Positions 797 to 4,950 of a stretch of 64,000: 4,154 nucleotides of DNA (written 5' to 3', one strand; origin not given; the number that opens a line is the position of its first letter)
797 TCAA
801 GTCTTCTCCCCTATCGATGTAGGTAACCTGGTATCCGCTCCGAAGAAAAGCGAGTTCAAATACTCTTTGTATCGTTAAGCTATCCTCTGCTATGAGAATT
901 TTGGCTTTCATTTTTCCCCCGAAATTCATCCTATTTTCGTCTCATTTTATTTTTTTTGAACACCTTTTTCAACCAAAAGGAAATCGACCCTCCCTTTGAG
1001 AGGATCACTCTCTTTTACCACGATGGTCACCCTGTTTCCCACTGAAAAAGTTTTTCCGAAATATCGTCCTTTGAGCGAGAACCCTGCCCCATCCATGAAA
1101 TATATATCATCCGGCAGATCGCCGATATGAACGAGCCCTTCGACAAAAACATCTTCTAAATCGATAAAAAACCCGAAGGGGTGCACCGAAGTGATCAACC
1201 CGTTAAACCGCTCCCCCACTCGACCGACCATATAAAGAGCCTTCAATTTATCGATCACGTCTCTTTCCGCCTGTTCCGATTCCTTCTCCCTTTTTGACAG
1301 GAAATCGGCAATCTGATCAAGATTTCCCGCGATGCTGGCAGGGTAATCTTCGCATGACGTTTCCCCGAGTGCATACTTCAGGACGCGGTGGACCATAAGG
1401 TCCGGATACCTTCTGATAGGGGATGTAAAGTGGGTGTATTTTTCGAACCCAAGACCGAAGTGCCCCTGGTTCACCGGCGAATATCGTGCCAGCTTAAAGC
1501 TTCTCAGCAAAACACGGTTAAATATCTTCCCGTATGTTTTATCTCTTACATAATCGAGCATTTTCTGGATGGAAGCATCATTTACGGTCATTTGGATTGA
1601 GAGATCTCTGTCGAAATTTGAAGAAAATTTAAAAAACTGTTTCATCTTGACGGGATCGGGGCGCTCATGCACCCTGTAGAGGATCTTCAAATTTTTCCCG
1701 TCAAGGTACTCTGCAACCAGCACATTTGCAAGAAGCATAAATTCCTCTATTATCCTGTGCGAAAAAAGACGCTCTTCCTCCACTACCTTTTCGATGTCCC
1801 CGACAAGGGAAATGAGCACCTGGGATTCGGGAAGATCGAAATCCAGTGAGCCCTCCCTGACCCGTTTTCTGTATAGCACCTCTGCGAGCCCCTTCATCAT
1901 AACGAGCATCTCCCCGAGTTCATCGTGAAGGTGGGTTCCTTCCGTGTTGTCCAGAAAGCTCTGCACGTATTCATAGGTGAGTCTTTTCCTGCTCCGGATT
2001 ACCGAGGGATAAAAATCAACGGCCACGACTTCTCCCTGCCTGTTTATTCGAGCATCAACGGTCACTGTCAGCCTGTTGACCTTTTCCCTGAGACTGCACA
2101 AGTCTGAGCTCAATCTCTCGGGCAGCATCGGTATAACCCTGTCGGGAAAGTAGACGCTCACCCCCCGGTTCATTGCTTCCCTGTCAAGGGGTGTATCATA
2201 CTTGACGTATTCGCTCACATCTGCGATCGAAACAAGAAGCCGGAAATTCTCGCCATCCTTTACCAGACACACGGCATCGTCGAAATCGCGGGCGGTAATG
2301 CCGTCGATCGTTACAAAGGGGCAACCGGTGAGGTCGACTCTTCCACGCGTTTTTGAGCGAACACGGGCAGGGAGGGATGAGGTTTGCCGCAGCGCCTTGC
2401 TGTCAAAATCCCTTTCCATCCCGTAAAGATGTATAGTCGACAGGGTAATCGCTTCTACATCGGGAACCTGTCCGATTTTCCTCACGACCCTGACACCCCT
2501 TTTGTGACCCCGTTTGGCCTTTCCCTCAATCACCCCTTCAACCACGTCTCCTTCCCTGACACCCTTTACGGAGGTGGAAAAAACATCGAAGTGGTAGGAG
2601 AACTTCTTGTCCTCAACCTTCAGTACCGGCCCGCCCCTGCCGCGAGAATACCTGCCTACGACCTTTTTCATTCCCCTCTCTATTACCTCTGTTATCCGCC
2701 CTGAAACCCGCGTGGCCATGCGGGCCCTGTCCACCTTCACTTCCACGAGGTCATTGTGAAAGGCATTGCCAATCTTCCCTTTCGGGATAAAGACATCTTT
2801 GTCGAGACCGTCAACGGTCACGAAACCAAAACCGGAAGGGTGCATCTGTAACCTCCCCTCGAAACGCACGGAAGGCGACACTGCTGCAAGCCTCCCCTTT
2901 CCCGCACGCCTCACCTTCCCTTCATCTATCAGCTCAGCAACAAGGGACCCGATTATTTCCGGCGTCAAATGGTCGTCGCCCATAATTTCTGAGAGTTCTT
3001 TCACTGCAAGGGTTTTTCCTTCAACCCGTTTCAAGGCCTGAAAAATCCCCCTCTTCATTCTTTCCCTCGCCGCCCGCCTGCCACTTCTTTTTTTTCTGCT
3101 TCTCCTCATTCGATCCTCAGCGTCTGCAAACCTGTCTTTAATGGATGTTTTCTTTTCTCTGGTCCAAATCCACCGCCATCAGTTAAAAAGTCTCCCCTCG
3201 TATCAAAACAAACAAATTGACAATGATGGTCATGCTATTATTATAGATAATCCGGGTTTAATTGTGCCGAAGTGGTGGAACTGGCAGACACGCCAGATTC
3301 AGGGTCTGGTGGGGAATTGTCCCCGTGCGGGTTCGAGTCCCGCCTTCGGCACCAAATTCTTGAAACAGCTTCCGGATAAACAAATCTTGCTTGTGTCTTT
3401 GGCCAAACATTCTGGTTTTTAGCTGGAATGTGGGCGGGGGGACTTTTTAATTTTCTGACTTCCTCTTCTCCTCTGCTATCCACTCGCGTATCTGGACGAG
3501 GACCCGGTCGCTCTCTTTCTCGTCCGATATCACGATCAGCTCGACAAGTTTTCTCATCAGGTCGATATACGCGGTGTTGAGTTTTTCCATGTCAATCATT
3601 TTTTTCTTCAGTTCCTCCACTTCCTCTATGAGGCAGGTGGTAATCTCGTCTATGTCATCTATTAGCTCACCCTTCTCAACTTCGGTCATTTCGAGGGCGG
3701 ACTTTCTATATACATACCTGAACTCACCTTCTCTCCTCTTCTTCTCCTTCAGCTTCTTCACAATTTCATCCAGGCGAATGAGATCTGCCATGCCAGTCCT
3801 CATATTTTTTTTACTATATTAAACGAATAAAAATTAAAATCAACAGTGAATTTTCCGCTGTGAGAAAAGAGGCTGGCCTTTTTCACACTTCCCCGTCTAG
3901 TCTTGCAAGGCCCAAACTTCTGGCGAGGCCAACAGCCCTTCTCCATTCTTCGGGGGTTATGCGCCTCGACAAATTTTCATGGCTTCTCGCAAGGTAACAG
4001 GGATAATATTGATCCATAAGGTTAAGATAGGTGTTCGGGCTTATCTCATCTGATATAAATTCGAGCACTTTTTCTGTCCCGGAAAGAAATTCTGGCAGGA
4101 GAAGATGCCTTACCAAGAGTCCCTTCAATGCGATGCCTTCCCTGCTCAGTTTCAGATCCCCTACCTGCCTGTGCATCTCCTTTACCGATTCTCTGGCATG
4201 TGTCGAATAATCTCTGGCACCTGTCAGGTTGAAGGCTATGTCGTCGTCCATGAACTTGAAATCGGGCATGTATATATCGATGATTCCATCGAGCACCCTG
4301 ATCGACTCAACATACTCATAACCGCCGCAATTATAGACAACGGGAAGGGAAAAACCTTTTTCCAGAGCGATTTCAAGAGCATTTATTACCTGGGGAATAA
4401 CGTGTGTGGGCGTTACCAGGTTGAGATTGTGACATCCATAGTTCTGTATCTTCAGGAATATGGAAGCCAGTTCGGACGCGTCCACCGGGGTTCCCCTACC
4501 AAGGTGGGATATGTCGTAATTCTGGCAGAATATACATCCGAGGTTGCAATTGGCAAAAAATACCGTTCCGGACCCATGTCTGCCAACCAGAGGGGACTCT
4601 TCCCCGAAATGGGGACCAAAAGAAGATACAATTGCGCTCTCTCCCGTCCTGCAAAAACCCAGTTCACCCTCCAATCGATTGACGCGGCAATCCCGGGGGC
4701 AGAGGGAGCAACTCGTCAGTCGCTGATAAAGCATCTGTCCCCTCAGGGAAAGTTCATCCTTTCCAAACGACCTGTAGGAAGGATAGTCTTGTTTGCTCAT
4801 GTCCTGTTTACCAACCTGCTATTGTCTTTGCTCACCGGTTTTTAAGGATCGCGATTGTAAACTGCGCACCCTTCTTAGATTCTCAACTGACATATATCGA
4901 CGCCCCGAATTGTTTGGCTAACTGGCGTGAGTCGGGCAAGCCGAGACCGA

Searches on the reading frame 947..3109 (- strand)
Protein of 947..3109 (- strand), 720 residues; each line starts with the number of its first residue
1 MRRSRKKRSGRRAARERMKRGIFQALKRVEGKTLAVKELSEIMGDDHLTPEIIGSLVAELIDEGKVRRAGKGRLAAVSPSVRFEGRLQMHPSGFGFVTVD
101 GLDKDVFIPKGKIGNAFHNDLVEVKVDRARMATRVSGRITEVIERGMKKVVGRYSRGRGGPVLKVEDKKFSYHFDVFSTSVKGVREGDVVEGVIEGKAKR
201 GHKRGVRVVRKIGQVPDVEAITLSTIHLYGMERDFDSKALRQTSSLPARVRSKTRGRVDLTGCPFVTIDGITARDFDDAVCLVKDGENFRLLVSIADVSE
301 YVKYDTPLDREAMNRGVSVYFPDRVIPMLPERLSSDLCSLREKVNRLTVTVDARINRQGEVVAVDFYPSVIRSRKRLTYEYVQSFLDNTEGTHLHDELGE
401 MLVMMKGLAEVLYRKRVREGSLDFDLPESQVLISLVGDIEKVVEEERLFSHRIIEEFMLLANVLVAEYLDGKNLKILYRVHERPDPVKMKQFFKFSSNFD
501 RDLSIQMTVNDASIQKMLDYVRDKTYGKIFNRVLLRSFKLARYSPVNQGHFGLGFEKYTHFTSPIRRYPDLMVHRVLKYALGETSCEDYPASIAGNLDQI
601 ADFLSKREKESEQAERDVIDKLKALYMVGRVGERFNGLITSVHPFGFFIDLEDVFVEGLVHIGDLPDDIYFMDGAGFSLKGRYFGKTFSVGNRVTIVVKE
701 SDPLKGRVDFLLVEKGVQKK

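Call 60: search_protein_families(library=pfam, proteins=[window:947-3109:-], max_evalue=0.00001)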
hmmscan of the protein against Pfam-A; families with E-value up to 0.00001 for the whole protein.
window:947-3109:- (720 aa): 4 families
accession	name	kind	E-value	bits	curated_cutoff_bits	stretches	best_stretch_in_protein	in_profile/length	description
PF00773.25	RNB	-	1.5e-104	350.2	29.3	1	257-581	1-324/326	RNB domain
PF08206.17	OB_RNB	-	7.6e-15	54.8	24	1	85-141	1-57/58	Ribonuclease B OB domain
PF17876.7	CSD2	-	5.7e-09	36.4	26.2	0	102-146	9-53/74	Cold shock domain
PF00575.29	S1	-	2e-08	34.9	22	1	631-710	4-71/74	S1 RNA binding domain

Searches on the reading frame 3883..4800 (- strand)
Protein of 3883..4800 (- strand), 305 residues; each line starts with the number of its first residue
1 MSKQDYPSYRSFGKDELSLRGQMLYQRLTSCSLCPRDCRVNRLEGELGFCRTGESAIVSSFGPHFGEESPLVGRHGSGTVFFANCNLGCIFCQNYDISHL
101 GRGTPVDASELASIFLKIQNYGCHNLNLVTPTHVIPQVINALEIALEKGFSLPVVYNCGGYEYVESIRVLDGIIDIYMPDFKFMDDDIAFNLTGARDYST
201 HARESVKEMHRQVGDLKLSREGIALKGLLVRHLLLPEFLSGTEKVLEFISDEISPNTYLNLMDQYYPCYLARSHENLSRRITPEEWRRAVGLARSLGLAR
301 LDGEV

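Call 60: search_protein_families(library=pfam, proteins=[window:3883-4800:-], max_evalue=0.00001)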
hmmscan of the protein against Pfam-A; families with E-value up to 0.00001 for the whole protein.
window:3883-4800:- (305 aa): 1 family
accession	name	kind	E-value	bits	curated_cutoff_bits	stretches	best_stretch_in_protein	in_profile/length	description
PF04055.27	Radical_SAM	-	2.1e-07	31.7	29.5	1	81-213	3-136/166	Radical SAM superfamily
